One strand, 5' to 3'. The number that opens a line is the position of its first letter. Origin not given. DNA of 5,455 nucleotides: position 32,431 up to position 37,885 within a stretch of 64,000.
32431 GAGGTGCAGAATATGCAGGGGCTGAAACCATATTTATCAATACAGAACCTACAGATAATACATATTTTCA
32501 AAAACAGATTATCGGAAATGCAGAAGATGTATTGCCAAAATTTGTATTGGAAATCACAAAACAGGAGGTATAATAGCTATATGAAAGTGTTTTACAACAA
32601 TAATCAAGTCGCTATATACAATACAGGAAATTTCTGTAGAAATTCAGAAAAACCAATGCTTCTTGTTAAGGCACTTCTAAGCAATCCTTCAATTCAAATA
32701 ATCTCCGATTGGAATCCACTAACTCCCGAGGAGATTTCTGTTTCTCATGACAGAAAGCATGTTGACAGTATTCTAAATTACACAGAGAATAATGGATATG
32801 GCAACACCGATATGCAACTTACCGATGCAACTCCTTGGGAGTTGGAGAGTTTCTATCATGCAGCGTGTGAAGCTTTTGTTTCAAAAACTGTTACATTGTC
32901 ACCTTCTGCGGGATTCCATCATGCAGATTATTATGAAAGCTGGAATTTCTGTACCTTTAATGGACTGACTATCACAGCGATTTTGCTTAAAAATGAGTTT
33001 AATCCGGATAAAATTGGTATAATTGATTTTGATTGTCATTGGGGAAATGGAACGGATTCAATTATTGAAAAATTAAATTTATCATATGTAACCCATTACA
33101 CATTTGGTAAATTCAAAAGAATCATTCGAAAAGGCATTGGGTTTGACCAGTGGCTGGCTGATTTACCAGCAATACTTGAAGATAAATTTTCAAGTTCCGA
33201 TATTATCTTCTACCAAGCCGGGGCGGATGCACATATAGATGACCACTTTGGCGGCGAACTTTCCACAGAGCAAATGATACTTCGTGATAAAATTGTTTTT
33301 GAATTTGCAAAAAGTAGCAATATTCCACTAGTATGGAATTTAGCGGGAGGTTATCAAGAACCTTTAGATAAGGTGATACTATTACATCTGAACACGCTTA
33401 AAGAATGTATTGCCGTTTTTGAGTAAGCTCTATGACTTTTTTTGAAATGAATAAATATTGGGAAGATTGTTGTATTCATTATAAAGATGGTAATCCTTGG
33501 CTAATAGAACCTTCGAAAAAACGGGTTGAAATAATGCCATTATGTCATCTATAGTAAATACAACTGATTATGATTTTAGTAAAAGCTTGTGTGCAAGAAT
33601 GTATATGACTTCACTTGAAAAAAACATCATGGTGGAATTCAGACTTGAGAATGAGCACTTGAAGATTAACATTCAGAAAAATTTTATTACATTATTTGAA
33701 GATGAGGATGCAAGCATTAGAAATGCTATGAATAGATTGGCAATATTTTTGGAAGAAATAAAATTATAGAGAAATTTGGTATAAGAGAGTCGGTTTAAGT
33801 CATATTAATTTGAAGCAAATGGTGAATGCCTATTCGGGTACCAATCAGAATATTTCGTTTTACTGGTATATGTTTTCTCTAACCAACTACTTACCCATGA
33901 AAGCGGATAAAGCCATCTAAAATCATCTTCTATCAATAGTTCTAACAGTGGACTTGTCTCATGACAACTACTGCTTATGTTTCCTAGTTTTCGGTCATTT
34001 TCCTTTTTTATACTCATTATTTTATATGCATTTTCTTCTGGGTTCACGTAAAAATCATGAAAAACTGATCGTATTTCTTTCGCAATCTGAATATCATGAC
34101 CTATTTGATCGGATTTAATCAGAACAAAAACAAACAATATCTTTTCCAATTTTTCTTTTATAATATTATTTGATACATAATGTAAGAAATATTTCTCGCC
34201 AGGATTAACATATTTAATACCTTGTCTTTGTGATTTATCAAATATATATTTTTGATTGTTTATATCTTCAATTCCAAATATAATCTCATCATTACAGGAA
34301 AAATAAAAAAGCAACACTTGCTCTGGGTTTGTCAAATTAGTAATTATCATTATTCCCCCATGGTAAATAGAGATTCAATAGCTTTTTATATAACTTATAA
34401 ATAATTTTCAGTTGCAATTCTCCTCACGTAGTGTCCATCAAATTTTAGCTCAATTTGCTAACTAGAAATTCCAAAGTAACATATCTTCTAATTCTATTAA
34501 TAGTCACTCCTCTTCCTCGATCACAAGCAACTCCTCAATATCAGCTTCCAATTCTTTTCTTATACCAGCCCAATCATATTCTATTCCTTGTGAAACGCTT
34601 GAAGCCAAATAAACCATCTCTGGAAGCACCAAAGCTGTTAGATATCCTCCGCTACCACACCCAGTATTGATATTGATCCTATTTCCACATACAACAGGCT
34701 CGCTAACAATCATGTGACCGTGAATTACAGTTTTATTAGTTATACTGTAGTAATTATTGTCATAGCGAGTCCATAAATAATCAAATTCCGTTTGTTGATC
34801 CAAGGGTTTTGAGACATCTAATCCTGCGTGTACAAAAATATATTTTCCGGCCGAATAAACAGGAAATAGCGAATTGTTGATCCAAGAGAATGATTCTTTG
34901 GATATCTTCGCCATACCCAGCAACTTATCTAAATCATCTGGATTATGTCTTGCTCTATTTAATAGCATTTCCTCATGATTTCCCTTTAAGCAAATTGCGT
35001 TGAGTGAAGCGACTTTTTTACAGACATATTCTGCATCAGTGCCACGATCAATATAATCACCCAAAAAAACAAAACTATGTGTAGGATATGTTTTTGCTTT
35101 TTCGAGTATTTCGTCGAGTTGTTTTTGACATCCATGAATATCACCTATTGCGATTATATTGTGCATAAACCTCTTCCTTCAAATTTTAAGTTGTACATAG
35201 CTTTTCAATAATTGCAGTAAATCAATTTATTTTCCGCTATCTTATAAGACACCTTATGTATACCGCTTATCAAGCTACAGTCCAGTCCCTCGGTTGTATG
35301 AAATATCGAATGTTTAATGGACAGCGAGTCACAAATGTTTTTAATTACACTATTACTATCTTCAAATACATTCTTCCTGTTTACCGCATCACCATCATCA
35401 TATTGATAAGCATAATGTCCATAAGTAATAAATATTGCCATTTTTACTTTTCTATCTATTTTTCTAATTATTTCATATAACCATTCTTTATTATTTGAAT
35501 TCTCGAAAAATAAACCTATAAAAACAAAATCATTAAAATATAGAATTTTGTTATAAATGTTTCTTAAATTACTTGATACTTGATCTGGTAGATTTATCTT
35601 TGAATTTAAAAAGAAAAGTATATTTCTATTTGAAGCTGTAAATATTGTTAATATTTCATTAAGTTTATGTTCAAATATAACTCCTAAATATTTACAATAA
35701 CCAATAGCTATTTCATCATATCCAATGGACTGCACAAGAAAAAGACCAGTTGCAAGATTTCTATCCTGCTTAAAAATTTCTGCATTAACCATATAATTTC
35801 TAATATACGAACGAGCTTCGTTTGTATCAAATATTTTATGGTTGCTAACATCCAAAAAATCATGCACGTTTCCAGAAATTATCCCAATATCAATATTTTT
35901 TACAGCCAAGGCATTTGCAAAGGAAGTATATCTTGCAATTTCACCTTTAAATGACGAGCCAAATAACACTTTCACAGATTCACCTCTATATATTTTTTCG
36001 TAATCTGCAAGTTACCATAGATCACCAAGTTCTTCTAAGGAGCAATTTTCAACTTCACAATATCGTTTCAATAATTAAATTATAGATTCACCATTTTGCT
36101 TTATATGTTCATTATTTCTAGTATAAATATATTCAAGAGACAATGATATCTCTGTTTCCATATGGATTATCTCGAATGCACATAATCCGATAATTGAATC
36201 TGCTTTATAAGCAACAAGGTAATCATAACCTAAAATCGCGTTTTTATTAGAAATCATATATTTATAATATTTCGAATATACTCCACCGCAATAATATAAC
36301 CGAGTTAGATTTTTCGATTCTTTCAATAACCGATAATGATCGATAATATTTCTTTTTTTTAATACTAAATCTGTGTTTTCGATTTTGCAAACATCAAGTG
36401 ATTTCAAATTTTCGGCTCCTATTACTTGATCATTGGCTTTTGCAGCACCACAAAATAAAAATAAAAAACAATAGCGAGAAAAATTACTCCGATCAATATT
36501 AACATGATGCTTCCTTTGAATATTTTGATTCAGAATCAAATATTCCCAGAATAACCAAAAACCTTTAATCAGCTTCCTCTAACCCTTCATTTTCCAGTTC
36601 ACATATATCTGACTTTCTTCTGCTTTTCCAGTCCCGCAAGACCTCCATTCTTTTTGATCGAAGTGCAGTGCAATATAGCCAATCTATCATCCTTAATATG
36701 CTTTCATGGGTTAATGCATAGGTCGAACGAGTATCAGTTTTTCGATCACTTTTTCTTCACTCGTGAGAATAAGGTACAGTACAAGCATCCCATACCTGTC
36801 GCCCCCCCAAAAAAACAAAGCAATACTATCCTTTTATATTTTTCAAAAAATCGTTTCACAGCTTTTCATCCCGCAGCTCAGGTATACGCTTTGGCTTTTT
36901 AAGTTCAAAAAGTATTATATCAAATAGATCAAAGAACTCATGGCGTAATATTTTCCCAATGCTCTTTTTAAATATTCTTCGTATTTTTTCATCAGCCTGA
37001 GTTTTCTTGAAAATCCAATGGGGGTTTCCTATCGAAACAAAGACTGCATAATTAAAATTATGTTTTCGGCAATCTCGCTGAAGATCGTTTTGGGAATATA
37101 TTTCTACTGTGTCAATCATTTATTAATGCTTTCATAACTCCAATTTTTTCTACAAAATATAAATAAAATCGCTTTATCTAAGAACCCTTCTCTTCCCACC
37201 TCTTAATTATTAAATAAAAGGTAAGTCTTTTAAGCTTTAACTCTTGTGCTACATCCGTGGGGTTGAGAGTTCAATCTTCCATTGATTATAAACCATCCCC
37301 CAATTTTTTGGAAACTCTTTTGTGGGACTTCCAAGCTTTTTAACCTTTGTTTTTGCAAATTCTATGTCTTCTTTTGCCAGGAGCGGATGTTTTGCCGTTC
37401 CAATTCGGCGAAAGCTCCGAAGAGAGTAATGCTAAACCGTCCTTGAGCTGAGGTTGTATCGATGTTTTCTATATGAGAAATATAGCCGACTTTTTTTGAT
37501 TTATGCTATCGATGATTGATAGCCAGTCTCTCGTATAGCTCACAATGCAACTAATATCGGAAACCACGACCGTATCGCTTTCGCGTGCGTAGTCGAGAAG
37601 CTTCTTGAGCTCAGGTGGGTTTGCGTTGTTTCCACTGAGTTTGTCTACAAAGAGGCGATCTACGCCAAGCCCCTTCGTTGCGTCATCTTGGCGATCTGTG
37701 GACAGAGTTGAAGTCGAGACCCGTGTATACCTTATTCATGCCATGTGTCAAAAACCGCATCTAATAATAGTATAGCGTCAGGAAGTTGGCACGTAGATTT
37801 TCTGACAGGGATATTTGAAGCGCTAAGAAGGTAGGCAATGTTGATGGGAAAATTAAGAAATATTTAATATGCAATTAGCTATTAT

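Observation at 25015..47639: Island cargo is dominated by enzymes that erase protein modifications, with no writers, toxins or phage genes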

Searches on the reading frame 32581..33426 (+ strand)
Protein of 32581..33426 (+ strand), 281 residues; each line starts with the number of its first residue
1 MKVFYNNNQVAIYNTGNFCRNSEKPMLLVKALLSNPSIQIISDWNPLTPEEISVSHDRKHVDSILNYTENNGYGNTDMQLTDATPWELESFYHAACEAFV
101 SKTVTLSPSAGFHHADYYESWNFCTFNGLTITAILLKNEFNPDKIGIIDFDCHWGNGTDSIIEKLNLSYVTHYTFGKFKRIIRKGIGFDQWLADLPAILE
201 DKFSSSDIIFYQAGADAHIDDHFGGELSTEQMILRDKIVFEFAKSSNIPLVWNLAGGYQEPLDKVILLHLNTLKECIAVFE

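Call 4: search_protein_families(library=pfam, max_evalue=0.01, proteins=[window:32581-33426:+])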
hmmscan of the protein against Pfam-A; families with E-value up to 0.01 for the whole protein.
window:32581-33426:+ (281 aa): 1 family
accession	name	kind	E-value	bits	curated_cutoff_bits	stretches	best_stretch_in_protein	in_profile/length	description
PF00850.24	Hist_deacetyl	-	5.5e-23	82.2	27.9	2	30-164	13-163/298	Histone deacetylase domain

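Call 65: find_related_loci(query=A5, collection=metagenome_contigs, flank=10000)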
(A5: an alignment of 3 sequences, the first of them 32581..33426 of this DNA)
Query A5 (281 aa) in metagenome_contigs; peptide patterns used: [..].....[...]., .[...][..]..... (x = any residue, [..] = any of these).
492 stretches matched a pattern; 125 encode a relative of the query (tblastn E <= 1e-3); the best 80 are kept; 80 distinct loci.
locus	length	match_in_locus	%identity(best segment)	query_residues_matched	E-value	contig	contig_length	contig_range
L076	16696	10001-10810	50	1-281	9e-87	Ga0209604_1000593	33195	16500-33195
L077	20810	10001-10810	50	1-281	9e-87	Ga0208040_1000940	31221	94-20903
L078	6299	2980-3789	49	1-281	3e-86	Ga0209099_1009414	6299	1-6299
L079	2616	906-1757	45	1-281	9e-85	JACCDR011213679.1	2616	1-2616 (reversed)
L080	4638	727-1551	45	1-281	4e-76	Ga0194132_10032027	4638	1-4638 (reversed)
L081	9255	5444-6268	45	1-281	4e-76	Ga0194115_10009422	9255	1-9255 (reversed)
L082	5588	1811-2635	45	1-281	4e-76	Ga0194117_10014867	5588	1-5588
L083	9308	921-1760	44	1-277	2e-75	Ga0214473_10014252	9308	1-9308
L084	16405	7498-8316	43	1-281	9e-75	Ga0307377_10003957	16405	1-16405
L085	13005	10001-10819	43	1-281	9e-75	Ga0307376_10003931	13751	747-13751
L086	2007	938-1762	44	1-279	8e-77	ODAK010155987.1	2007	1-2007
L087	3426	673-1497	43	1-280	2e-73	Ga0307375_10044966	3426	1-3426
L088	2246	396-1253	44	1-280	8e-73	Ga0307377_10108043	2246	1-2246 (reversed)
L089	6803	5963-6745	45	21-278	3e-70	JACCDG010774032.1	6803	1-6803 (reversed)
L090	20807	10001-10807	42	1-281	1e-69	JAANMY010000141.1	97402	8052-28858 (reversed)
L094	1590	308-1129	42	1-280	1e-68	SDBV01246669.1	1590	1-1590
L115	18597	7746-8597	38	1-280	1e-57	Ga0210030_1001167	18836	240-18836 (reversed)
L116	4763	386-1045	41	50-280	3e-57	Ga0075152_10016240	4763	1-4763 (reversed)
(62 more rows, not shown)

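Call 71: search_protein_families(library=pfam, max_evalue=0.0001, proteins=[L115:5668-6612:+, L115:9318-9950:+, L115:10457-11389:+, L115:12417-13406:+, L115:13538-14419:+, L115:14409-15341:+, L115:15338-16483:+, L115:16550-17206:+, L076:8854-9885:+, L076:10857-11876:+])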
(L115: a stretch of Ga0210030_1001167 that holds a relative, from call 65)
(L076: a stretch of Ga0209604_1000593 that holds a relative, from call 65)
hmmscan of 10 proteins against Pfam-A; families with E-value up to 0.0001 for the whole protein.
L115:5668-6612:+ (314 aa): 1 family
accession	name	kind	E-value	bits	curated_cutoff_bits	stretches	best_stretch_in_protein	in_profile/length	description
PF11697.13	DUF3293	-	2.9e-17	63.5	25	1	128-201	1-73/73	Protein of unknown function (DUF3293)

L115:9318-9950:+ (210 aa): 1 family
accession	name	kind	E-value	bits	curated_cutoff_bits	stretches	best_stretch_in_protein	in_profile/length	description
PF13472.12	Lipase_GDSL_2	-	1.6e-07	32.4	32.9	1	7-172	2-159/178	GDSL-like Lipase/Acylhydrolase family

L115:10457-11389:+ (310 aa): 1 family
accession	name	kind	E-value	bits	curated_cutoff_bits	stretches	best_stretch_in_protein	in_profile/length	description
PF12694.12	cpYpsA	-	9.6e-55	184.8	26.2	1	159-304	1-144/145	Circularly permutated YpsA SLOG family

L115:12417-13406:+ (329 aa): 2 families
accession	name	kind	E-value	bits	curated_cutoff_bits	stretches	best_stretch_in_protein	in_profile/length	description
PF22551.1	TY-Chap1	-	5.9e-33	113.7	27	1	189-320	1-131/132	T3SS (YopN, CesT) and YbjN peptide-binding chaperone 1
PF22552.1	TY-Chap3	-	2.3e-25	90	27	1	27-153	2-117/117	T3SS (YopN, CesT) and YbjN peptide-binding chaperone 3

L115:13538-14419:+ (293 aa): 1 family
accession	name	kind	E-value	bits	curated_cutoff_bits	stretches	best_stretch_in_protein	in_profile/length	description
PF00850.24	Hist_deacetyl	-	1.2e-30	107.3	27.9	2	30-171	12-162/298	Histone deacetylase domain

L115:14409-15341:+ (310 aa): 1 family
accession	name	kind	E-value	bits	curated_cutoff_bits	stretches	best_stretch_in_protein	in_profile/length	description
PF00149.33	Metallophos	-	4.3e-09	37.5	21.5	1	5-100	5-72/191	Calcineurin-like phosphoesterase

L115:15338-16483:+ (381 aa): 1 family
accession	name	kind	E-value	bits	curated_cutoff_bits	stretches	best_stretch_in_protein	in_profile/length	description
PF03747.19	ADP_ribosyl_GH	-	2.8e-76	257.4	26.2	1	23-335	1-286/287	ADP-ribosylglycohydrolase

L115:16550-17206:+ (218 aa): 0 families

L076:8854-9885:+ (343 aa): 0 families

L076:10857-11876:+ (339 aa): 1 family
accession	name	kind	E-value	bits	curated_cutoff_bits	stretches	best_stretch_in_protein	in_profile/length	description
PF21790.3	OGG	-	2.9e-18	66.8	27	1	18-208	4-201/201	Putative 8-oxoguanine DNA glycosylase OGG-like protein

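Call 77: search_protein_families(library=ncbifam, max_evalue=0.00001, proteins=[window:32581-33426:+])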
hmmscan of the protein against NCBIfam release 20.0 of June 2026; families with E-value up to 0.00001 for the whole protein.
window:32581-33426:+ (281 aa): 0 families

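Call 79: search_solved_structures(query=A5, max_evalue=1e-10)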
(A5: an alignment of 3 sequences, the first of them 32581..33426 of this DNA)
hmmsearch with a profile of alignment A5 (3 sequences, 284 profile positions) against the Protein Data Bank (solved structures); distinct sequences matched with E-value up to 1e-10: 12.
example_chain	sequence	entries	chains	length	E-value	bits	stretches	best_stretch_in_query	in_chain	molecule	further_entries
9gkv_B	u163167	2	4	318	4.4e-28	101.6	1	27-278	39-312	Histone deacetylase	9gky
9gz5_A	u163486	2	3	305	2e-23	86.3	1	50-276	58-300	Histone deacetylase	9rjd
5g0h_A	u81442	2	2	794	2.6e-21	79.4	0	48-166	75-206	HDAC6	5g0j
5g0i_A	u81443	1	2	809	3.1e-21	79.1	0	48-166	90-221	HDAC6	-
7qno_A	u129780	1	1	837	4.2e-21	78.7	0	48-166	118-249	Histone deacetylase 6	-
9rje_A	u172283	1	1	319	3.9e-19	72.3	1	98-273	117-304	Histone deacetylase domain-containing protein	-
9k91_A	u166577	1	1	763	2.5e-17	66.3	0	106-172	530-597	Histone deacetylase 6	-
5ji5_A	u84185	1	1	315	1.4e-15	60.5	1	44-162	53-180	BuphA.10154.a.B1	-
8szt_B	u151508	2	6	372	1.1e-11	47.8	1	48-164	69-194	Histone deacetylase domain-containing protein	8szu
6uo7_A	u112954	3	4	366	1.8e-11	47.1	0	47-166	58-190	Histone deacetylase 6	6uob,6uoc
6wyp_A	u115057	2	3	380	2.1e-11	46.9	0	47-166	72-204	Histone deacetylase 6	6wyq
3c0y_A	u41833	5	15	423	7.9e-11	45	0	103-163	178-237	Histone deacetylase 7a | HISTONE DEACETYLASE 7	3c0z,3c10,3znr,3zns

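Call 87: find_related_loci(query=A5, collection=viral_contigs, flank=5000)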
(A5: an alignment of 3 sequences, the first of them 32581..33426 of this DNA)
Query A5 (281 aa) in viral_contigs; peptide patterns used: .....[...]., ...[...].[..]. (x = any residue, [..] = any of these).
50 stretches matched a pattern; 32 encode a relative of the query (tblastn E <= 1e-3); 32 distinct loci.
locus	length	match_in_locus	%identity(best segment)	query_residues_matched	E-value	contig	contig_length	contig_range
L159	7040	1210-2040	47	1-280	2e-86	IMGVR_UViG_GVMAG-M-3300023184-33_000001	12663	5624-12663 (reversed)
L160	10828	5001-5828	48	1-280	9e-85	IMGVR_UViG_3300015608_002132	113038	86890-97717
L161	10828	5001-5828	48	1-280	9e-85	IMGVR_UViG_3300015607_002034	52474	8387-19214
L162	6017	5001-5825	47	1-281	2e-79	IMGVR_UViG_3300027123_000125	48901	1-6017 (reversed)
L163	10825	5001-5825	47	1-281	2e-79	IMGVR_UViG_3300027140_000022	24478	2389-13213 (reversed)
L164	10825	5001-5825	46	1-277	2e-78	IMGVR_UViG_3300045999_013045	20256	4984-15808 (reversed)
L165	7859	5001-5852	45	1-280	3e-78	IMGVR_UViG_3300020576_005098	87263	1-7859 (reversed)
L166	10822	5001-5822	47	1-277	5e-78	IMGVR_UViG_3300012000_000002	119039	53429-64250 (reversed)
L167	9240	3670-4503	46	1-280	1e-77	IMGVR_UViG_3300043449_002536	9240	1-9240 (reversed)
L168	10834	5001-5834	46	1-280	1e-76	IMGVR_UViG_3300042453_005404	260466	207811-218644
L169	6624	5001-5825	45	1-277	7e-77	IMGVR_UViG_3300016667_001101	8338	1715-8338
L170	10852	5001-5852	44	1-280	7e-76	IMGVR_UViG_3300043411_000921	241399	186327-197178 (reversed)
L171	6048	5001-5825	46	1-277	5e-75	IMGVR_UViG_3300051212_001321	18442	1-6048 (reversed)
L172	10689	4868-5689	44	1-277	1e-74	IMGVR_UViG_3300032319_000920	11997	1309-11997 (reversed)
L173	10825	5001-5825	43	1-277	2e-74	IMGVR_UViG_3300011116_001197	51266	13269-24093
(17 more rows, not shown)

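Call 105: search_protein_families(library=pfam, alignment_id=A7, max_evalue=0.0001)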
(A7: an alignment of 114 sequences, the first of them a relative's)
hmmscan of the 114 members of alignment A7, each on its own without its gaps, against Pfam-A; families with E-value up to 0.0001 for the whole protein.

A. member 1, L140:9055-9696:+ (213 aa): 0 families

B. families by the number of members that match (of 114 scanned): 85 families (the first 25 are shown)
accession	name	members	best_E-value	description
PF06841.18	Phage_T4_gp19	4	3.6e-06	T4-like virus tail tube protein gp19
PF22551.1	TY-Chap1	3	5.9e-33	T3SS (YopN, CesT) and YbjN peptide-binding chaperone 1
PF22552.1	TY-Chap3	3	2.3e-25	T3SS (YopN, CesT) and YbjN peptide-binding chaperone 3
PF00149.33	Metallophos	3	1.4e-12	Calcineurin-like phosphoesterase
PF01844.29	HNH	3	1e-09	HNH endonuclease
PF00082.27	Peptidase_S8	2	3e-54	Subtilase family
PF00293.34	NUDIX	2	1.8e-22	NUDIX domain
PF07728.20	AAA_5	2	1.2e-21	AAA domain (dynein-related subfamily)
PF20773.4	InhA-like_MAM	2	5.6e-15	Immune inhibitor A-like, MAM domain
PF12850.12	Metallophos_2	2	1.2e-10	Calcineurin-like phosphoesterase superfamily domain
PF08406.16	CbbQ_C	2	5.1e-10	CbbQ/NirQ/NorQ C-terminal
PF00303.24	Thymidylat_synt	1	8.8e-107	Thymidylate synthase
PF00400.38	WD40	1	1.4e-104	WD domain, G-beta repeat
PF25175.1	Beta-prop_WDR5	1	2.5e-104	WDR5 beta-propeller domain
PF25174.1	Beta-prop_THOC3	1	1.6e-98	THOC3 beta-propeller domain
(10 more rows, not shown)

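Call 113: search_dna_similar(query=window:32581-33426:+, collection=phages, mode=protein, max_rows=12)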
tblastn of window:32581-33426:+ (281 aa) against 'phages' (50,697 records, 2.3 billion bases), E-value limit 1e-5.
Records with a match: 6; places in all: 6; records where one place covers at least 80% of the query: 6.
Best place of each record, by identity: <60% 6.
By first word of the organism name: uncultured 4; Rhodococcus 2.
By host as written in the record: - 4; Rhodococcus equi 2.
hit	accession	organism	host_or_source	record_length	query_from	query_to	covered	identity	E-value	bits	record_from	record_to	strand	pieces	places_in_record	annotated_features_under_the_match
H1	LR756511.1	uncultured phage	metagenomic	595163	1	280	100%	35.5%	2e-36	176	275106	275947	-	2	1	record has no annotation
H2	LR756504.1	uncultured phage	metagenomic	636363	1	280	100%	27.5%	7e-18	89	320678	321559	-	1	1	record has no annotation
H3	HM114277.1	Rhodococcus phage E3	Rhodococcus equi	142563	1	273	97%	27.9%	2e-21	100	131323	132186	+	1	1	gp202: putative histone deacetylase protein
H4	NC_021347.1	Rhodococcus phage E3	Rhodococcus equi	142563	1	273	97%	27.9%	2e-21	100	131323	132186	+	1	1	gp202: putative histone deacetylase protein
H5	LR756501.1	uncultured phage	metagenomic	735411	17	280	94%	26.1%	4e-16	84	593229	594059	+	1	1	record has no annotation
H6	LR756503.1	uncultured phage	metagenomic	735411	17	280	94%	26.1%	4e-16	84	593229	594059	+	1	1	record has no annotation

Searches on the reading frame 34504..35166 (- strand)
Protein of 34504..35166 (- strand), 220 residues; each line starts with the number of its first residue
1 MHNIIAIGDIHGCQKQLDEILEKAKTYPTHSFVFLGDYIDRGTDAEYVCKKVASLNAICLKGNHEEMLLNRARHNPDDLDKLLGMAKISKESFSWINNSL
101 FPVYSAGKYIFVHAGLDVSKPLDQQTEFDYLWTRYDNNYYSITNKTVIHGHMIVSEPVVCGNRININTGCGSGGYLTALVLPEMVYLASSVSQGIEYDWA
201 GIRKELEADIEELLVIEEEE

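Call 5: search_protein_families(library=pfam, max_evalue=0.01, proteins=[window:34504-35166:-])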
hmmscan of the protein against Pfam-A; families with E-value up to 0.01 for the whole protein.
window:34504-35166:- (220 aa): 2 families
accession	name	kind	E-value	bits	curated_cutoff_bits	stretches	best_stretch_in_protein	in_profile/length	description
PF00149.33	Metallophos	-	3.3e-16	60.7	21.5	1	3-152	2-156/191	Calcineurin-like phosphoesterase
PF12850.12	Metallophos_2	-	0.0015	19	27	1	3-78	2-60/154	Calcineurin-like phosphoesterase superfamily domain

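Call 56: search_protein_families(library=padloc, max_evalue=0.001, proteins=[window:34504-35166:-])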
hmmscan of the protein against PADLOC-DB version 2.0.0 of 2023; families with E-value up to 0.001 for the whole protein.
window:34504-35166:- (220 aa): 0 families

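Call 77: search_protein_families(library=ncbifam, max_evalue=0.00001, proteins=[window:34504-35166:-])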
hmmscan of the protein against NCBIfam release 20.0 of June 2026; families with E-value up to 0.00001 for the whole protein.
window:34504-35166:- (220 aa): 6 families
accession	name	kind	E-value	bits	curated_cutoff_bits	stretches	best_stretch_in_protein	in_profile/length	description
NF001204.0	PRK00166.1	equivalog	1.7e-16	60.4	176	1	5-118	4-125/276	symmetrical bis(5'-nucleosyl)-tetraphosphatase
TIGR04075.1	bacter_Pnkp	equivalog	4.9e-15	54.8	750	1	7-71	185-268/851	polynucleotide kinase-phosphatase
NF010148.0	PRK13625.1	equivalog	3.5e-11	43.1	340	1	144-197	185-236/245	bis(5'-nucleosyl)-tetraphosphatase PrpE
NF007425.0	PRK09968.1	equivalog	2.3e-10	40.5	332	1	3-70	16-84/218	protein-serine/threonine phosphatase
NF008516.0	PRK11439.1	equivalog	3.4e-09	37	326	1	3-73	18-89/218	protein-serine/threonine phosphatase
TIGR00668.1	apaH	equivalog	6.1e-08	32.4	222.85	1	6-118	5-125/279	bis(5'-nucleosyl)-tetraphosphatase (symmetrical) ApaH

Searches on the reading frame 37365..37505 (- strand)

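Call 55: search_protein_families(library=pfam, max_evalue=0.05, proteins=[window:37365-37505:-])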
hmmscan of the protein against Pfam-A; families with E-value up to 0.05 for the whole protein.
seq(47 aa): 1 family
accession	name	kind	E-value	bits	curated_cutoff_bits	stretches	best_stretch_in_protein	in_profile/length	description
PF00239.26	Resolvase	-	9.8e-06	26.2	23.3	1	4-45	92-133/145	Resolvase, N terminal domain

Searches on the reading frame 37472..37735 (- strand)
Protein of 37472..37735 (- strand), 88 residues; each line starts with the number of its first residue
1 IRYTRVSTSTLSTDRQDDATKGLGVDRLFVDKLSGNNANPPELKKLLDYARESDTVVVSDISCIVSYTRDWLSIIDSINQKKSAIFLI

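Call 55: search_protein_families(library=pfam, max_evalue=0.05, proteins=[window:37472-37735:-])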
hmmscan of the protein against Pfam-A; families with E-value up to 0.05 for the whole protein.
seq(88 aa): 1 family
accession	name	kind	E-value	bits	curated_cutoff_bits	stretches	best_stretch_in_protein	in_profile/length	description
PF00239.26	Resolvase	-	3.6e-14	53.5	23.3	1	2-86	3-97/145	Resolvase, N terminal domain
